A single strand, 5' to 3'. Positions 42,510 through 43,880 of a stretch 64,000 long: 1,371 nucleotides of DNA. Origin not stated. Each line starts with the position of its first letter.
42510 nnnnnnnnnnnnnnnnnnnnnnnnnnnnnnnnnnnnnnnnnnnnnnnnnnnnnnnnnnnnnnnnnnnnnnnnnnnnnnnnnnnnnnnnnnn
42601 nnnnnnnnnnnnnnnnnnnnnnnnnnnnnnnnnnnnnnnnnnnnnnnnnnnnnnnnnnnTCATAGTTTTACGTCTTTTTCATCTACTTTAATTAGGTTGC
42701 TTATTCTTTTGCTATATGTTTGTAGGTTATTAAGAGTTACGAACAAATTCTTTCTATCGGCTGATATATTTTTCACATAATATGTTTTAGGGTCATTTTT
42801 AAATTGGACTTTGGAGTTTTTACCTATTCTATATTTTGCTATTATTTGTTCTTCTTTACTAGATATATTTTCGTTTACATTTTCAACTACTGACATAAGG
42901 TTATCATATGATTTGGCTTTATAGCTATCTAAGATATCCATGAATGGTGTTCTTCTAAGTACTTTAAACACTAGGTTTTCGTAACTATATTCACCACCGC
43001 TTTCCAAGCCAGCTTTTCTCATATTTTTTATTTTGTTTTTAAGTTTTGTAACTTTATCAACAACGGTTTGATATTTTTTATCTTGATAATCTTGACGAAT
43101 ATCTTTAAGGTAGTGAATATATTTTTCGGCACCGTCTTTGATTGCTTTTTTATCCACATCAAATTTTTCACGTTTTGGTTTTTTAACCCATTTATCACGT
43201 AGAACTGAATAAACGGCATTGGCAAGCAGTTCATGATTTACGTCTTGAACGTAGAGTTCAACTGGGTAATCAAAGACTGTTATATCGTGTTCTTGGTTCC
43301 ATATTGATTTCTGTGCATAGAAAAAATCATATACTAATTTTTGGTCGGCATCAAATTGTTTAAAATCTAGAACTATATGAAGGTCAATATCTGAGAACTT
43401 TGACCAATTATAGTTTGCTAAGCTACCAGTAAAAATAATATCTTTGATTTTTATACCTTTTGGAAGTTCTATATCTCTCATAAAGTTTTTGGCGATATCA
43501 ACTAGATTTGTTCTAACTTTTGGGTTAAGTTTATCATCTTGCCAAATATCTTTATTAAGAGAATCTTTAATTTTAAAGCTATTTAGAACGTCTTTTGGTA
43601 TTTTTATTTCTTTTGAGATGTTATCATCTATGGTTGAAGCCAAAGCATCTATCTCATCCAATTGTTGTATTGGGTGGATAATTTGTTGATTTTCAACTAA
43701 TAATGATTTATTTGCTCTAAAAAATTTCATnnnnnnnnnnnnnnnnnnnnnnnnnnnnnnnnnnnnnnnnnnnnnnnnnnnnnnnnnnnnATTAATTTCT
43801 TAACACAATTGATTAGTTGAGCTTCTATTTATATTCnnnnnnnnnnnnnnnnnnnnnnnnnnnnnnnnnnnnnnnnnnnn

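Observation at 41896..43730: Convergent two-gene operon: 356-aa Pol-beta-type nucleotidyltransferase (GS-x9-DID) plus unknown 255-aa partner, inside a compositionally foreign island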

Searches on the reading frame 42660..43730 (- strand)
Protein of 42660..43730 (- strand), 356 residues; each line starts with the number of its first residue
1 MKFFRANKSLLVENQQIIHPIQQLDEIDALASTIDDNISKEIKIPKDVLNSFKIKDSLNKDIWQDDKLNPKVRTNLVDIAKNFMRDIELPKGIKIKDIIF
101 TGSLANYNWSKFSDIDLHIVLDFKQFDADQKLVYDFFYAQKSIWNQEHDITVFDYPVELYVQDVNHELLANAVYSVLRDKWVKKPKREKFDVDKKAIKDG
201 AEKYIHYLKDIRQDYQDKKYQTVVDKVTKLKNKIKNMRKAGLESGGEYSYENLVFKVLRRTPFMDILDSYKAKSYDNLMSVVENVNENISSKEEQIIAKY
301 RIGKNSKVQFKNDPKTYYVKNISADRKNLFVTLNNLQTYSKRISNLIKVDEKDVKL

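Call 3: search_protein_families(library=pfam, proteins=[window:42660-43730:-], max_evalue=0.1)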
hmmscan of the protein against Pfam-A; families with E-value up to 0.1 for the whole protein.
window:42660-43730:- (356 aa): 3 families
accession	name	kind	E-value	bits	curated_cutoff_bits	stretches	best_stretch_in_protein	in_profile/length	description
PF01909.29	NTP_transf_2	-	0.0014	19.4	21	1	95-135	14-47/93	Nucleotidyltransferase domain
PF18765.7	Polbeta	-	0.024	15.2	26.9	1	94-128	12-43/93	Polymerase beta, Nucleotidyltransferase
PF24615.2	Spectrin_Anc-1_2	-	0.078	13.7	28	0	196-239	11-55/105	Nuclear anchorage protein 1, spectrin repeat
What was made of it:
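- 42660..43730 (-): Gene for the 356-aa Pol-beta-superfamily nucleotidyltransferase (phrog_36119 family). NTP_transf_2 E 1.4e-3, below the cut-off (call 3).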

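Call 4: search_protein_families(library=phrogs, proteins=[window:42660-43730:-], max_evalue=0.01)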
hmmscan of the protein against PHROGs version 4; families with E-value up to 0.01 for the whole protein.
window:42660-43730:- (356 aa): 1 family
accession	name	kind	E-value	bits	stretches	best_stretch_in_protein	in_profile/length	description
phrog_36119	-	unknown function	5.3e-45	154.7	1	51-277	18-243/247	-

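Call 6: search_dna_similar(query=window:42660-43730:-, collection=phages, mode=protein, max_rows=40, max_evalue=0.001)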
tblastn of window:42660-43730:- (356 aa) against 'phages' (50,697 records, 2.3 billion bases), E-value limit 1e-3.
Records with a match: 45; places in all: 45; records where one place covers at least 80% of the query: 0.
Best place of each record, by identity: <60% 45.
By first word of the organism name: Prevotella 15; Synechococcus 14; Maribacter 8; uncultured 5; Caulobacter 2; Marine 1.
By host as written in the record: Prevotella sp. 15; Maribacter forsetii DSM18668 8; Synechococcus sp. MW02 8; - 6; Synechococcus sp. 2; Synechococcus sp. LC16 2; Caulobacter crescentus CB15 2; Synechococcus sp. WH 7803 1; and 1 more.
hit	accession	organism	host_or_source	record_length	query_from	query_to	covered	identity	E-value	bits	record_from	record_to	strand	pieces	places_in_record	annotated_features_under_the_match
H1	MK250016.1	Prevotella phage Lak-A1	Prevotella sp.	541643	1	283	79%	36.1%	1e-38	152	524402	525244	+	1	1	record has no annotation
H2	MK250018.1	Prevotella phage Lak-A1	Prevotella sp.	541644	1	283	79%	36.1%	1e-38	152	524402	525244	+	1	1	record has no annotation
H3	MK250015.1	Prevotella phage Lak-A1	Prevotella sp.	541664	1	283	79%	36.1%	1e-38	152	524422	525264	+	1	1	record has no annotation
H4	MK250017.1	Prevotella phage Lak-A1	Prevotella sp.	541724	1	283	79%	36.1%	1e-38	152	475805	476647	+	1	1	record has no annotation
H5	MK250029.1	Prevotella phage Lak-C1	Prevotella sp.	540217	1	283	79%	35.8%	8e-39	152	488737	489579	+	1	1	record has no annotation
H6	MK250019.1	Prevotella phage Lak-A2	Prevotella sp.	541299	10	283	77%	36.6%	1e-37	149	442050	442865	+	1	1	record has no annotation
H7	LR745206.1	uncultured phage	metagenomic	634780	51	276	63%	44.3%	4e-51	188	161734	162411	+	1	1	record has no annotation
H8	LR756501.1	uncultured phage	metagenomic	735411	55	260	58%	43.3%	2e-37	149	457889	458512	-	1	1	record has no annotation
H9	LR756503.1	uncultured phage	metagenomic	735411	55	260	58%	43.3%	2e-37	149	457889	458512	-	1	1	record has no annotation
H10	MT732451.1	Maribacter phage Molly_1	Maribacter forsetii DSM18668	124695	48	281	66%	38.0%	6e-52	191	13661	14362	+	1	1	hypothetical protein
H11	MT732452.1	Maribacter phage Molly_2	Maribacter forsetii DSM18668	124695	48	281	66%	38.0%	6e-52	191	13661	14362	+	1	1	hypothetical protein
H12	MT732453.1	Maribacter phage Molly_3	Maribacter forsetii DSM18668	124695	48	281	66%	38.0%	6e-52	191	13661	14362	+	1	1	hypothetical protein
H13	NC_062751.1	Maribacter phage Molly_1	Maribacter forsetii DSM18668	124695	48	281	66%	38.0%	6e-52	191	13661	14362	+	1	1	hypothetical protein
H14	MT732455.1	Maribacter phage Molly_5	Maribacter forsetii DSM18668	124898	48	281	66%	38.0%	6e-52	191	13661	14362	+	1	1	hypothetical protein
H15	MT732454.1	Maribacter phage Molly_4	Maribacter forsetii DSM18668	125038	48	281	66%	38.0%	6e-52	191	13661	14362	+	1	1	hypothetical protein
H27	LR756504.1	uncultured phage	metagenomic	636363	37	281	69%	34.8%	2e-38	151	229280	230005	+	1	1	record has no annotation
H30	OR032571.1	Synechococcus phage DSL-LC02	Synechococcus sp.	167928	51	281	65%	34.1%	4e-32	133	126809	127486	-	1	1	aminoglycoside nucleotidyltransferase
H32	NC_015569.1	Synechococcus phage S-CRM01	Synechococcus sp. LC16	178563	51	281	65%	33.6%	4e-32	133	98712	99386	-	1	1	hypothetical protein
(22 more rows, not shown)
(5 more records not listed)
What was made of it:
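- The family is restricted to large phages among the listed deposited genomes (call 6).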

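Call 8: get_annotated_region(hit=H13, flank=5000)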
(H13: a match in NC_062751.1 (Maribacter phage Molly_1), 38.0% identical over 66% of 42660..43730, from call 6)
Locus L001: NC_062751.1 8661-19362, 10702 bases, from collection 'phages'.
description: Maribacter phage Molly_1, complete genome.
organism: Maribacter phage Molly_1 (NCBI taxid 2745685)
taxonomy: Viruses; Duplodnaviria; Heunggongvirae; Uroviricota; Caudoviricetes; Molycolviridae; Mollyvirus; Mollyvirus molly
host: Maribacter forsetii DSM18668; source: surface seawater; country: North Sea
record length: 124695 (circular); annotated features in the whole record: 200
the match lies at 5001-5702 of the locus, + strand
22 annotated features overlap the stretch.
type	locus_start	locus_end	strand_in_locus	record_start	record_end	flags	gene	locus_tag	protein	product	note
CDS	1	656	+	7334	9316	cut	-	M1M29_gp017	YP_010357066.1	tail fiber protein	-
CDS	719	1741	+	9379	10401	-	-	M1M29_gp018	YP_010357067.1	OmpA family protein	-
CDS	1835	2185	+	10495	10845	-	-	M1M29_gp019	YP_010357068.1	hypothetical protein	-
CDS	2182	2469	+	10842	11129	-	-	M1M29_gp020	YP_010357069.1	hypothetical protein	-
CDS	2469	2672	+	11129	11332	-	-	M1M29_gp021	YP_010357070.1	hypothetical protein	-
CDS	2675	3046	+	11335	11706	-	-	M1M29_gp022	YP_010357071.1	hypothetical protein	-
CDS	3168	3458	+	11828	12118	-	-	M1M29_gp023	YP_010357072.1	hypothetical protein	-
CDS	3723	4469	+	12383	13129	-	-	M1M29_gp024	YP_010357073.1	MutT/NUDIX hydrolase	-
CDS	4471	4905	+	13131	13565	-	-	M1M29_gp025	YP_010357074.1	hypothetical protein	-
CDS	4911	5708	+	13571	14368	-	-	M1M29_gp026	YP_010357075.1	hypothetical protein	-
CDS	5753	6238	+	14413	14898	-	-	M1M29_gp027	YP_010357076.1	hypothetical protein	-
CDS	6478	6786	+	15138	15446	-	-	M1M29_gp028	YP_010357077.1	hypothetical protein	-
CDS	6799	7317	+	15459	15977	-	-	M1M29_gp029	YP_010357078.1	hypothetical protein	-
CDS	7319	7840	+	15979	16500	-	-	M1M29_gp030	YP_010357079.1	hypothetical protein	-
CDS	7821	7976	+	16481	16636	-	-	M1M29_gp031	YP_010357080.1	hypothetical protein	-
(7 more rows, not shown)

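Call 11: search_solved_structures(query=window:42660-43730:-, max_evalue=10, show_alignments=3)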
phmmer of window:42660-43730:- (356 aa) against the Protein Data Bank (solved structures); distinct sequences matched with E-value up to 10: 0.

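Call 12: find_homologous_proteins(query=window:42660-43730:-, max_evalue=0.001)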
Query window:42660-43730:- (356 aa): 6337 proteins with E <= 0.001 among 8000 candidates; the best 120 are listed.
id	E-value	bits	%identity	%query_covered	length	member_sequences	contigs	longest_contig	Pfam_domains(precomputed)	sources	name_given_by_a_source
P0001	1.1e-222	756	99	100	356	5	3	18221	-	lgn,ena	-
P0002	2.7e-209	712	93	99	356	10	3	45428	-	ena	-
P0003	2.1e-205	700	91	99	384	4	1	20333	-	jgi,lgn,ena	-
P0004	7.2e-200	681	87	100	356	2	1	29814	-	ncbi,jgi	jgi:predicted nucleotidyltransferase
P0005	3.0e-152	525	84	79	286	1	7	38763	-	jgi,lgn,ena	jgi:predicted nucleotidyltransferase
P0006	4.2e-152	524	84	79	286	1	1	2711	-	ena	-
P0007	4.2e-152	524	84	79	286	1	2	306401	-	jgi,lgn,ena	-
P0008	1.6e-151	522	66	100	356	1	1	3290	-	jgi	jgi:predicted nucleotidyltransferase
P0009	4.6e-150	518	83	79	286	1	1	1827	-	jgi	-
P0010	5.8e-146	504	65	100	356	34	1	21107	-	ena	-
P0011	2.2e-136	473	76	79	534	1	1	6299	-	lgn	-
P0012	7.1e-136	471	75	79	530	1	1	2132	-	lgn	-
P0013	7.8e-135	468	75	81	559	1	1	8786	-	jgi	-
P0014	3.2e-129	449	71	79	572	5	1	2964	PF13673.14,PF13508.14,PF00583.32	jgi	jgi:GNAT superfamily N-acetyltransferase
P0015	3.2e-129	449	72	79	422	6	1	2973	-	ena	-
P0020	1.5e-128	447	70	79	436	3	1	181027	-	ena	-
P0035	4.0e-124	432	61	92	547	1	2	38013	-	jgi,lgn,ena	-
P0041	3.1e-122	426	65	81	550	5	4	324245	-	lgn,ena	-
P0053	2.7e-120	420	67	80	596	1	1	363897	-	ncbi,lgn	-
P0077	7.9e-118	412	65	79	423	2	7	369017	-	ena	-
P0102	2.2e-113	397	67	79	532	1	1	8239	-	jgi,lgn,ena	-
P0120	2.6e-110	387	55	96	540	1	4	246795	-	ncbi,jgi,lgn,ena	jgi:predicted nucleotidyltransferase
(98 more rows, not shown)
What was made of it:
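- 42660..43730 (-): More than 6,337 homologues (call 12).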

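Call 19: search_protein_families(library=pfam, proteins=[P0020, P0014, P0041, P0053, P0035, P0077, P0120, P0013], max_evalue=0.01)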
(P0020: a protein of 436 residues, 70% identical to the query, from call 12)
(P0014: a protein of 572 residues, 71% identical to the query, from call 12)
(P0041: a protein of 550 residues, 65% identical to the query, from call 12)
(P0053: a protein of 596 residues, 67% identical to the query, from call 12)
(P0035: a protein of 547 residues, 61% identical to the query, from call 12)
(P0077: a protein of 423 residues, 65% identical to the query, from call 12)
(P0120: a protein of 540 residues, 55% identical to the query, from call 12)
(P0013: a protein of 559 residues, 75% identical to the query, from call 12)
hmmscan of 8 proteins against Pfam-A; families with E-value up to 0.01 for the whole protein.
P0020 (436 aa): 2 families
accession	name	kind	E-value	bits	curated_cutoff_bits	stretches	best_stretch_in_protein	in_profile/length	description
PF01909.29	NTP_transf_2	-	0.00037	21.3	21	1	109-150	14-47/93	Nucleotidyltransferase domain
PF18765.7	Polbeta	-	0.0043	17.6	26.9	0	108-164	12-66/93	Polymerase beta, Nucleotidyltransferase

P0014 (572 aa): 6 families
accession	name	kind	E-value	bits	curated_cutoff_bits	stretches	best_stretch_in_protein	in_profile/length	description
PF13673.13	Acetyltransf_10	-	5.1e-06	26.9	23.6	1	363-422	60-112/128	Acetyltransferase (GNAT) domain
PF00583.31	Acetyltransf_1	-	5.8e-06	27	20.7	1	303-417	28-116/116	Acetyltransferase (GNAT) family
PF13508.13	Acetyltransf_7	-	1e-05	26.3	27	1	362-419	36-84/84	Acetyltransferase (GNAT) domain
PF01909.29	NTP_transf_2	-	0.00014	22.7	21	1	95-166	14-75/93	Nucleotidyltransferase domain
PF14542.12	Acetyltransf_CG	-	0.0065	17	30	0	363-389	33-59/80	GCN5-related N-acetyl-transferase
PF18765.7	Polbeta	-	0.007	17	26.9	0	94-131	12-43/93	Polymerase beta, Nucleotidyltransferase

P0041 (550 aa): 1 family
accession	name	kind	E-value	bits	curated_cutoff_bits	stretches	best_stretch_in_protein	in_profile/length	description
PF01909.29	NTP_transf_2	-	0.00052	20.8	21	1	96-167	14-78/93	Nucleotidyltransferase domain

P0053 (596 aa): 1 family
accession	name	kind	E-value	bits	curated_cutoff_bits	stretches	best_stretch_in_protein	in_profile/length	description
PF01909.29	NTP_transf_2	-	0.0007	20.4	21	1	93-157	13-76/93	Nucleotidyltransferase domain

P0035 (547 aa): 1 family
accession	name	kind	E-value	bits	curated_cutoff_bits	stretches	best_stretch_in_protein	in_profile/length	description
PF01909.29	NTP_transf_2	-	0.00073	20.3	21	1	96-167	14-78/93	Nucleotidyltransferase domain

P0077 (423 aa): 1 family
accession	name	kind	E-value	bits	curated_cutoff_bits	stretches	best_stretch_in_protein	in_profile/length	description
PF01909.29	NTP_transf_2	-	0.0003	21.6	21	1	89-144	13-55/93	Nucleotidyltransferase domain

P0120 (540 aa): 1 family
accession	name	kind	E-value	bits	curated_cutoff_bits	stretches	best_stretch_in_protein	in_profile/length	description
PF01909.29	NTP_transf_2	-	0.00034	21.4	21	1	93-158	13-79/93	Nucleotidyltransferase domain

P0013 (559 aa): 1 family
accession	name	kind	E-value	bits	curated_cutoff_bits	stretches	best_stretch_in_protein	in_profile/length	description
PF01909.29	NTP_transf_2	-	0.00074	20.3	21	1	119-166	11-47/93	Nucleotidyltransferase domain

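Call 24: search_solved_structures(query=A1, max_evalue=10, show_alignments=3)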
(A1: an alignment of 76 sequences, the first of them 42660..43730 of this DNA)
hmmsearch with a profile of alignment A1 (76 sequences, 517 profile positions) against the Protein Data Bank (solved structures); distinct sequences matched with E-value up to 10: 0.
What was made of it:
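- Tried and rejected: Sequence and profile searches of the NTase against PDB: no hit (calls 11, 24).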

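Call 26: search_protein_families(library=padloc, proteins=[window:42660-43730:-, P0014, P0020, P0102], max_evalue=0.1)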
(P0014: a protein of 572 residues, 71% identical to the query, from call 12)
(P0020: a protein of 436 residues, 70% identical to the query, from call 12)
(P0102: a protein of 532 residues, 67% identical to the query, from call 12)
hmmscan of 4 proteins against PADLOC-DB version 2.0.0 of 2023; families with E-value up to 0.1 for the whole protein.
window:42660-43730:- (356 aa): 1 family
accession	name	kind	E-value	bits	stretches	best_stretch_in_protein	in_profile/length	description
PDLC04903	PDC-S09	-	0.00036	18.8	1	74-131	5-61/108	-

P0014 (572 aa): 1 family
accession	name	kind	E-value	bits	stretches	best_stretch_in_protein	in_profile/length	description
PDLC04903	PDC-S09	-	0.00058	18.1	1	74-134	5-64/108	-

P0020 (436 aa): 2 families
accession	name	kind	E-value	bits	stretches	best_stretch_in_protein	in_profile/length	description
PDLC04903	PDC-S09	-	0.00032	19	1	88-161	5-77/108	-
PDLC04906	PDC-S09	-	0.08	11.3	0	105-155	20-65/98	-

P0102 (532 aa): 1 family
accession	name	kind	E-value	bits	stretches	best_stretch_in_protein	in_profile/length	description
PDLC04903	PDC-S09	-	0.0012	17.2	1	75-127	7-58/108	-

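Call 27: search_protein_families(library=ncbifam, proteins=[window:42660-43730:-, P0014, P0020, P0102], max_evalue=0.1)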
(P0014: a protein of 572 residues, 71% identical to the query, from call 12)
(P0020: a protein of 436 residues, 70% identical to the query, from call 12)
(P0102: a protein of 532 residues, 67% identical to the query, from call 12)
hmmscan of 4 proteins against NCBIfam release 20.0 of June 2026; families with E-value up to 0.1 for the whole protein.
window:42660-43730:- (356 aa): 1 family
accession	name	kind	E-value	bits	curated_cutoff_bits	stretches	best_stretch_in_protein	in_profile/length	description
NF001265.0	PRK00227.1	equivalog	0.0069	14.6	799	1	71-148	6-74/693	[protein-PII] uridylyltransferase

P0014 (572 aa): 2 families
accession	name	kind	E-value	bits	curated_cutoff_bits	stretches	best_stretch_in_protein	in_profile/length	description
TIGR01575.1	rimI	equivalog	0.012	15.7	86.4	0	363-420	64-115/132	ribosomal protein S18-alanine N-acetyltransferase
NF040503.1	resist_ArsN1a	equivalog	0.058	13.1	170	0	357-420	78-136/159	arsinothricin resistance N-acetyltransferase ArsN1 family A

P0020 (436 aa): 3 families
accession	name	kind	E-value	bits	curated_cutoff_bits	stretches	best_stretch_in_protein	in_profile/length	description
NF051474.1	APH_3p_Ia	exception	0.033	13.2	625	1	185-293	122-230/271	aminoglycoside O-phosphotransferase APH(3')-Ia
NF047505.1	LIC_10177_fam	equivalog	0.075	13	100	0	232-312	15-95/130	LIC_10177 family protein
NF033898.1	QWxxN_dom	domain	0.077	13.3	55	0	146-224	3-76/127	QWxxN domain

P0102 (532 aa): 1 family
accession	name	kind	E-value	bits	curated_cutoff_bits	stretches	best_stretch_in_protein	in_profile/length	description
NF001265.0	PRK00227.1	equivalog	0.0056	14.9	799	1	69-148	5-75/693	[protein-PII] uridylyltransferase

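Call 29: predict_structure(alignment_id=A1)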
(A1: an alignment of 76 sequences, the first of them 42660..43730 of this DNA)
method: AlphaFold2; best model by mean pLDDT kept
length: 356 residues; sequences in the alignment: 76
mean_pLDDT: 77.5   pTM: 0.44
mean pLDDT of the five models: 77.5, 77.5, 75.4, 74.5, 74.5
residues with pLDDT >= 90: 86; 70-90: 191; 50-70: 34; < 50: 45
segments of 3 or more residues with pLDDT < 50: 1-24, 43-52, 242-245, 283-289
pLDDT, mean of each block of 10 residues (from residue 1): 41 34 57 67 41 68 88 94 88 90 81 86 89 89 83 88 84 91 75 71 86 90 89 79 55 77 82 80 46 81 88 90 87 83 90 80
secondary structure, 60 per line:
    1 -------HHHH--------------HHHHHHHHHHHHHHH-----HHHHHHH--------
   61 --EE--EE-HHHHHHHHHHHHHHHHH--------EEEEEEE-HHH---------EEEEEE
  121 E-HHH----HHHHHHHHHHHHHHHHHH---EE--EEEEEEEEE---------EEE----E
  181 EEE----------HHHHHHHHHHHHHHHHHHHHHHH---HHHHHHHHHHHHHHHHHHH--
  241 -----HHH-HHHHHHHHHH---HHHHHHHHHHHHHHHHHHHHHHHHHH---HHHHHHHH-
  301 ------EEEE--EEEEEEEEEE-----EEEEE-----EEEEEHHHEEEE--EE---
elements in order: H8-11 H26-40 H46-52 H70-86 E95-101 E115-121 H130-147 E155-163 E173-175 E180-183 H194-216 H220-238 H250-259 H263-288 H292-299 E307-310 E313-322 E328-332 E338-342 E346-349
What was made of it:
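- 42660..43730 (-): AF2 model pLDDT 77.5 (call 29).
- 43569..43730 (-): N-terminal region (aa 1-54). Predicted disordered or helical, conserved only in the close lineage and absent from distant homologues. pLDDT below 50 for aa 1-24 and 43-52 (call 29).
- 42876..43568 (-): NTase core (aa 55-285): catalytic alpha/beta domain plus a four-helix domain carrying the invariant E247, N252, F255-K256 and R259 motif. Secondary structure (call 29).
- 43257..43259 (-): E158, the inferred third metal-binding carboxylate (strand 'PVELY'). Lies in predicted strand 155-163 (call 29).
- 42663..42875 (-): Lineage-specific C-terminal tail of the NTase (aa 286-356), a small beta-rich domain. This position holds variable modules in relatives. 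Five strands, pLDDT 80-90 (call 29).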

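Call 44: fold_search(model_id=the predicted structure, library=pdb)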
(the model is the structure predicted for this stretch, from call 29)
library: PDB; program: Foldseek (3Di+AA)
matches with E <= 10: 779; with E <= 0.001: 0
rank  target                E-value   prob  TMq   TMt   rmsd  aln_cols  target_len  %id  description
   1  6e0k                  5.1e-03  0.85  0.19  0.22  18.0       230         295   11  Structure of Rhodothermus marinus CdnE c-UMP-AMP synthase (released 2019-02-20)
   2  6e0l                  7.2e-03  0.84  0.19  0.23  17.8       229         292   11  Structure of Rhodothermus marinus CdnE c-UMP-AMP synthase with Apcpp and Upnpp (released 2019-02-20)
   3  6u7b_A                1.3e-02  0.57  0.18  0.19  17.2       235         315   11  Structure of E. coli MS115-1 CdnC:HORMA-deltaN complex (released 2019-12-25)
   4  6sxj                  1.9e-02  0.44  0.18  0.23  15.1       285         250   12  Crystal structure of spectinomycin adenyltransferase AAD(9) from Enterococcus faecialis (released 2020-04-15)
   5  3c66_B                2.5e-02  0.66  0.17  0.12  11.1       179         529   13  Yeast poly(A) polymerase in complex with Fip1 residues 80-105 (released 2008-05-20)
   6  1fa0_B                2.8e-02  0.66  0.17  0.13   9.7       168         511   14  STRUCTURE OF YEAST POLY(A) POLYMERASE BOUND TO MANGANATE AND 3'-DATP (released 2000-08-30)
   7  6e0n                  2.8e-02  0.54  0.20  0.24  16.6       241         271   12  Structure of Elizabethkingia meningoseptica CdnE cyclic dinucleotide synthase with GTP and Apcpp (released 2019-02-20)
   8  2rff                  3.1e-02  0.99  0.17  0.45   4.6        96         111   17  Crystal structure of a putative nucleotidyltransferase (NP_343093.1) from Sulfolobus solfataricus at 1.40 A resolution (released 2007-10-16)
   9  6e0m                  3.3e-02  0.44  0.18  0.23  18.4       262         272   11  Structure of Elizabethkingia meningoseptica CdnE cyclic dinucleotide synthase (released 2019-02-20)
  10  6p82_A                3.3e-02  0.41  0.20  0.23  19.2       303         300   13  Structure of P. aeruginosa ATCC27853 CdnD, Apo form 1 (released 2019-12-25)
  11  6un8_A                3.7e-02  0.51  0.19  0.25  16.7       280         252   11  Wild type ANT bound to neomycin (released 2020-05-06)
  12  6p8u_A                3.9e-02  0.51  0.20  0.23  17.5       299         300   12  Structure of P. aeruginosa ATCC27853 CdnD:HORMA2:Peptide 1 complex (released 2019-12-25)
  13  6xz0                  4.1e-02  0.35  0.18  0.23  14.9       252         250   10  Crystal structure of spectinomycin adenyltransferase AAD(9) from Enterococcus faecialis with spectinomycin (released 2020-04-15)
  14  6nmk_B                4.1e-02  0.35  0.17  0.22  16.0       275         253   11  Binary complex structure of the T130K mutant of ANT-4'' with Neomycin (released 2020-01-15)
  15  6un8_B                4.6e-02  0.91  0.15  0.20   6.1        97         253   18  Wild type ANT bound to neomycin (released 2020-05-06)
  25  8xeo_B                6.1e-02  0.91  0.15  0.42   4.9        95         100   16  Crystal structure of MNT antitoxin (released 2024-12-18)
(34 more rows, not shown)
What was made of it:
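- Closest known: Aminoglycoside nucleotidyltransferases ANT. Same: Weak Foldseek matches (call 44).
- Closest known: CD-NTases. Same: Nominally the top Foldseek hits (call 44).
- Weak Foldseek hits to 6sxj and 6un8, E 0.02-0.04 (call 44). TM-scores to ANTs are about 0.2 (call 44). TM 0.19 and rmsd 18 A (call 44).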

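Call 45: get_annotated_region(hit=H32, flank=4000)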
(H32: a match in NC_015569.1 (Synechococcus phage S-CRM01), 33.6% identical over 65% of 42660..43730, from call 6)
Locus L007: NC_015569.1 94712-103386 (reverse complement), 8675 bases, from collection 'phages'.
description: Synechococcus phage S-CRM01, complete genome.
organism: Synechococcus phage S-CRM01 (NCBI taxid 1026955)
taxonomy: Viruses; Duplodnaviria; Heunggongvirae; Uroviricota; Caudoviricetes; Kyanoviridae
host: Synechococcus sp. LC16; source: Copco Reservoir, Klamath River; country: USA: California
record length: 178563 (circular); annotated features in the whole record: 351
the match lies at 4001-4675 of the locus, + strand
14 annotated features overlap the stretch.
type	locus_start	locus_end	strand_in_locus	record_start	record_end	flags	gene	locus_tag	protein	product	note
CDS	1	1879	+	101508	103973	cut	-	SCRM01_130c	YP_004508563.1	serine/threonine kinase PKN8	-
CDS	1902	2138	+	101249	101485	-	-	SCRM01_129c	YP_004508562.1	hypothetical protein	g129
CDS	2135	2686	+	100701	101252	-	-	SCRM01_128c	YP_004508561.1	hypothetical protein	g128; T4-like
CDS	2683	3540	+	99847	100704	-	-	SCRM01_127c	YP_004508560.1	cytidyltransferase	g127; T4-like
CDS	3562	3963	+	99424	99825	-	-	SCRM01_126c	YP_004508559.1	hypothetical protein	g126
CDS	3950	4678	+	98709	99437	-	-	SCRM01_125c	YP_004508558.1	hypothetical protein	g125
CDS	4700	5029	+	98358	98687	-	-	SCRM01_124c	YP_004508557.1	hypothetical protein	g124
CDS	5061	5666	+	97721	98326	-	-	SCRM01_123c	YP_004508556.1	hypothetical protein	hypothetical cyanobacterial protein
CDS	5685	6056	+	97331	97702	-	-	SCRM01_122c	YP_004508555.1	hypothetical cyanophage protein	g122; T4-like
regulatory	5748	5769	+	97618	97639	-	-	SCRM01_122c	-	terminator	Rho independent terminator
CDS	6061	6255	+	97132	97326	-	-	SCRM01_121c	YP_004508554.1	hypothetical protein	g121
regulatory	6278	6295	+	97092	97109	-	-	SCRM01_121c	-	terminator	Rho independent terminator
CDS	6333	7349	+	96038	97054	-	gp61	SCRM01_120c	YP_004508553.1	DNA primase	g120; T4-like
CDS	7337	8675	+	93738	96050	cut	nrdA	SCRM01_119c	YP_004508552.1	ribonucleotide reductase large subunit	g119; T4-like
